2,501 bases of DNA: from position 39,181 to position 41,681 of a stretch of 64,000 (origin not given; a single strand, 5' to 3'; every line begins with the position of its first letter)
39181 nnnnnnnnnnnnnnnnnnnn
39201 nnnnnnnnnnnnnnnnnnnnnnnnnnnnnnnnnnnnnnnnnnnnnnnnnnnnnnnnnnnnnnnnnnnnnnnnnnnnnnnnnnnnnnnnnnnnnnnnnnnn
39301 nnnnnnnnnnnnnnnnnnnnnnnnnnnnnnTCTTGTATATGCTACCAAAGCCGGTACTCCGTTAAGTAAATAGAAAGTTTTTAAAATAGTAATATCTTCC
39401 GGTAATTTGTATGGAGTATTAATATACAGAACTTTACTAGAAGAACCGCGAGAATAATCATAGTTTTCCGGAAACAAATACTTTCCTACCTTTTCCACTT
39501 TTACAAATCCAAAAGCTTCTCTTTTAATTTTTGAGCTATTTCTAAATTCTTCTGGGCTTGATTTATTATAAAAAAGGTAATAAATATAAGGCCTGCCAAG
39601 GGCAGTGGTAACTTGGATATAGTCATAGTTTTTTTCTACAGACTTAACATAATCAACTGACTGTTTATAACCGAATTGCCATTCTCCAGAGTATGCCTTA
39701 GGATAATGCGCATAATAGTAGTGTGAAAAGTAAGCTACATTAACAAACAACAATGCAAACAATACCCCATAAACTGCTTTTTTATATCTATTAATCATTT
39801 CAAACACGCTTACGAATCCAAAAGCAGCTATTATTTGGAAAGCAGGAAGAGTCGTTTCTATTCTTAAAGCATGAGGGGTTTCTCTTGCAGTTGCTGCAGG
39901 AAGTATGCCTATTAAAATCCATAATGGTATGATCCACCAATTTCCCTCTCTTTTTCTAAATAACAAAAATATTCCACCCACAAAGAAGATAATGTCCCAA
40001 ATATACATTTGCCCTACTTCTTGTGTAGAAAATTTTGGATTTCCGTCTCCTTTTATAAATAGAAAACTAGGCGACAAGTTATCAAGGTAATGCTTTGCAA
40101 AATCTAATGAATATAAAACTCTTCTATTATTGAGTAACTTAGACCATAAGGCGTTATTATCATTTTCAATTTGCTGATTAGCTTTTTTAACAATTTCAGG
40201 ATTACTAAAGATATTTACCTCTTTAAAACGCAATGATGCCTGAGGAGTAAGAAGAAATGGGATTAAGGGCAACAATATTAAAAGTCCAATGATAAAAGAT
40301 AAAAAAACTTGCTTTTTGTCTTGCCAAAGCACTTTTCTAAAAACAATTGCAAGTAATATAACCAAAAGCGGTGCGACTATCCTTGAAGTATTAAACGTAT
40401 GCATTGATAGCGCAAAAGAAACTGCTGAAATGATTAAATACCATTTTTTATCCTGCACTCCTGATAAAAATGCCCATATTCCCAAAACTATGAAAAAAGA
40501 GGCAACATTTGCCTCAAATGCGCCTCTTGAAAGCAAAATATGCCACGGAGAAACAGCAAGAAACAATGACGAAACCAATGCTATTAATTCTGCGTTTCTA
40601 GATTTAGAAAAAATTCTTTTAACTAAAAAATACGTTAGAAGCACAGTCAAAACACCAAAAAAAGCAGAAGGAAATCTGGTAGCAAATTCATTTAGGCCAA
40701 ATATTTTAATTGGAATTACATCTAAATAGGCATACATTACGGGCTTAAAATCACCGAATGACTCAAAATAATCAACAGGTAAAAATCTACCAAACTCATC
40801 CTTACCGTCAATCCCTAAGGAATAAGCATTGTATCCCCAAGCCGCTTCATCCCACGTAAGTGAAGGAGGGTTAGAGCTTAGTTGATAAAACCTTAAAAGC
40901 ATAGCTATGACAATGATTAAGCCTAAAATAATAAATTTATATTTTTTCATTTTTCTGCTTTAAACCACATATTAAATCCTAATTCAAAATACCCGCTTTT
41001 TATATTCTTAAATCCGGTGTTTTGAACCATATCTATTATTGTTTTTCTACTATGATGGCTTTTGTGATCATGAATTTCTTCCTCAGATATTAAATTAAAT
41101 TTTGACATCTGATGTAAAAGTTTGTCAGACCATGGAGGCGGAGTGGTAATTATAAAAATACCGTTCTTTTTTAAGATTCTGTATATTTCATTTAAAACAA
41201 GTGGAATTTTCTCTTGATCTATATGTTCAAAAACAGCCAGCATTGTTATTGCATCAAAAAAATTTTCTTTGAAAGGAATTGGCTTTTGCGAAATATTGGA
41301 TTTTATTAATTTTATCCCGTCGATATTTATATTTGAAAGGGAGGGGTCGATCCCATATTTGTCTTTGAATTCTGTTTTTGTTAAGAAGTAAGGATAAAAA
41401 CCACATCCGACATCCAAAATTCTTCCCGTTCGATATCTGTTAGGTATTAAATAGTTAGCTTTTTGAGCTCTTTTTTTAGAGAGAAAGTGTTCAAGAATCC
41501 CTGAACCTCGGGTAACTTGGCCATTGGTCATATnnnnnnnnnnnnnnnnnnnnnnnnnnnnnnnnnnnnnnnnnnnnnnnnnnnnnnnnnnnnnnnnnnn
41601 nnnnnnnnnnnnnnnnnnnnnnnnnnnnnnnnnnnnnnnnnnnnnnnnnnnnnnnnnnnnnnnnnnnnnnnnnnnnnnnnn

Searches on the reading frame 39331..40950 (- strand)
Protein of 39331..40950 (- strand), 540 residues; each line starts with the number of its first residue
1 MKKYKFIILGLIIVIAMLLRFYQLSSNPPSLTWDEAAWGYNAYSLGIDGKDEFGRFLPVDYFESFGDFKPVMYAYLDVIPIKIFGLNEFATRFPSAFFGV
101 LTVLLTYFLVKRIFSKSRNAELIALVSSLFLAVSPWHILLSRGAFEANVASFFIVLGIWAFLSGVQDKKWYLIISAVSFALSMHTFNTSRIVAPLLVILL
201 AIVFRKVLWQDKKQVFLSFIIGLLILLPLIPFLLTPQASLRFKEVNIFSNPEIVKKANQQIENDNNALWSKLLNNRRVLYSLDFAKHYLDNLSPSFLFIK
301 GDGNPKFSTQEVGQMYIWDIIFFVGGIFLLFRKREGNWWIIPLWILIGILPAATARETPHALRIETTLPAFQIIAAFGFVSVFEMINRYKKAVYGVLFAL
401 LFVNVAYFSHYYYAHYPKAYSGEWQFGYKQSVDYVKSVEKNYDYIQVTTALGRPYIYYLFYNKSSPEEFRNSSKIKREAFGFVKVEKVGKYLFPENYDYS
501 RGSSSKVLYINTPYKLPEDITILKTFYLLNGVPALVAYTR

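Call 6: search_protein_families(library=pfam, proteins=[window:39331-40950:-], max_evalue=0.01)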
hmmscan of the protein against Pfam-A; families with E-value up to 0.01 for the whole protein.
window:39331-40950:- (540 aa): 2 families
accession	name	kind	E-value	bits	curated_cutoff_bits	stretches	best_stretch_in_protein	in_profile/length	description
PF13231.12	PMT_2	-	6.5e-15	56.1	26.1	1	69-230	2-158/160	Dolichyl-phosphate-mannose-protein mannosyltransferase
PF02366.24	PMT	-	4.4e-11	43.3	22.7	1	12-233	3-231/245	Dolichyl-phosphate-mannose-protein mannosyltransferase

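Call 91: search_protein_families(library=ncbifam, proteins=[window:39331-40950:-], max_evalue=0.00001)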
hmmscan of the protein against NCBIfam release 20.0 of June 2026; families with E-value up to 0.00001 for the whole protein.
window:39331-40950:- (540 aa): 1 family
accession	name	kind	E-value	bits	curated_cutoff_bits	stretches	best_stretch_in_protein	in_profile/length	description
TIGR03663.1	TIGR03663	subfamily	7.1e-12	45.1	126.25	1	9-204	4-181/435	flippase activity-associated protein Agl23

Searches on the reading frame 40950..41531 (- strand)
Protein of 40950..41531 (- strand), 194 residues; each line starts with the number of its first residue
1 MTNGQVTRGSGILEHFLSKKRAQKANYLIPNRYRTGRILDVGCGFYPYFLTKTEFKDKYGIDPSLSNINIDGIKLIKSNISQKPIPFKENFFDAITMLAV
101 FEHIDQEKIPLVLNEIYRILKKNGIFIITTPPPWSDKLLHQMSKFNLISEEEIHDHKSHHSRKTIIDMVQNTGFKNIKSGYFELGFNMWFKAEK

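Call 5: search_protein_families(library=pfam, proteins=[window:40950-41531:-], max_evalue=0.01)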
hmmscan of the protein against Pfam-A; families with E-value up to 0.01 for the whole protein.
window:40950-41531:- (194 aa): 8 families
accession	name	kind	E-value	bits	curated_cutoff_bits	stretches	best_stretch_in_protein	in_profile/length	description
PF13489.12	Methyltransf_23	-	6.1e-17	62.3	27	1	15-178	3-163/164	Methyltransferase domain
PF08241.18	Methyltransf_11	-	9.6e-13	49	21.2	1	39-128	1-95/95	Methyltransferase domain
PF13649.12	Methyltransf_25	-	3.2e-08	34.6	27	1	38-124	1-97/97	Methyltransferase domain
PF13847.12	Methyltransf_31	-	6.5e-07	29.6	27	1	66-142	39-122/145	Methyltransferase domain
PF08242.18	Methyltransf_12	-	1.6e-06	29.2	30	1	39-126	1-98/98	Methyltransferase domain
PF02353.26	CMAS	-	3.6e-05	23.6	27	1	89-179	126-215/273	Mycolic acid cyclopropane synthetase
PF01209.24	Ubie_methyltran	-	0.0013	18.6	20.1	0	72-128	99-151/233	ubiE/COQ5 methyltransferase family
PF07021.18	MetW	-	0.006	16.7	21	1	36-123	15-105/193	Methionine biosynthesis protein MetW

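Call 10: search_protein_families(library=ncbifam, proteins=[window:40950-41531:-], max_evalue=0.001)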
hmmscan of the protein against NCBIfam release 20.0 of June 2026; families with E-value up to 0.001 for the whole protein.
window:40950-41531:- (194 aa): 11 families
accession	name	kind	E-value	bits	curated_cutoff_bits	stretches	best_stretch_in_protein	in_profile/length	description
NF043040.1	corrin_prot_MT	hypoth_equivalog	4.2e-09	36.2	180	1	73-185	92-207/216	corrinoid protein-associated methyltransferase CpaM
NF045667.1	MTase_DVU1556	equivalog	1.3e-07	31.2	155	1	35-175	23-161/213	DVU_1556 family methyltransferase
TIGR01983.1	UbiG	equivalog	7.2e-07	28.7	102.95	1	26-130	45-153/228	bifunctional 2-polyprenyl-6-hydroxyphenol methylase/3-demethylubiquinol 3-O-methyltransferase UbiG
TIGR01934.1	MenG_MenH_UbiE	subfamily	1.1e-05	24.8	158.35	1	37-145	42-158/223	ubiquinone/menaquinone biosynthesis methyltransferase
NF001244.0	PRK00216.1-5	equivalog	4.2e-05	22.9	216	1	37-144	51-169/236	bifunctional demethylmenaquinone methyltransferase/2-methoxy-6-polyprenyl-1,4-benzoquinol methylase UbiE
TIGR04074.1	bacter_Hen1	equivalog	0.00018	20.2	340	1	90-143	354-406/462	3' terminal RNA ribose 2'-O-methyltransferase Hen1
NF008686.0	PRK11705.1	equivalog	0.00052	19.2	400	1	37-130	170-267/383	cyclopropane fatty acyl phospholipid synthase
NF041255.1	mycofact_MftM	equivalog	0.00056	19.3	200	0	83-125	196-238/289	mycofactocin oligosaccharide methyltransferase MftM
NF040539.1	AST_met_ArsM_2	exception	0.0006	19.7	240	0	83-130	120-165/262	putative arsinothricin biosynthesis methyltransferase ArsM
NF008300.0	PRK11088.1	equivalog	0.0007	19.1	303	1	35-162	86-207/272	23S rRNA (guanine(745)-N(1))-methyltransferase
NF041536.1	ArsM_DUF2284_UU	exception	0.00087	17.7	575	0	67-179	120-227/459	arsenite methyltransferase/DUF2284 domain selenoprotein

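Call 90: search_solved_structures(query=window:40950-41531:-, max_evalue=0.01, show_alignments=0)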
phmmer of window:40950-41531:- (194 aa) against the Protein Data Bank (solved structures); distinct sequences matched with E-value up to 0.01: 7.
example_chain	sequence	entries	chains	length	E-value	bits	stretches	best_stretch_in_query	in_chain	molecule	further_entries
3dli_A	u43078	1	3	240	1.4e-06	31.5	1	28-183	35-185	methyltransferase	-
8hd2_A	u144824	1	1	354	1.4e-05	28.2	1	46-130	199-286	Methyltransf_25 domain-containing protein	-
7qos_A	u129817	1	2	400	0.00025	24.2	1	37-130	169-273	Cyclopropane-fatty-acyl-phospholipid synthase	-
1vlm_A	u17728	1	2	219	0.00057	23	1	35-178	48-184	SAM-dependent methyltransferase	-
3l8d_A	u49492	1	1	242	0.00098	22.2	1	35-130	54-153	Methyltransferase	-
8k76_A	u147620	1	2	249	0.0013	21.8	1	73-127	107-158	S-adenosylmethionine-dependent methyltransferase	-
3mgg_A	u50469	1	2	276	0.0017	21.4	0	69-127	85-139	Methyltransferase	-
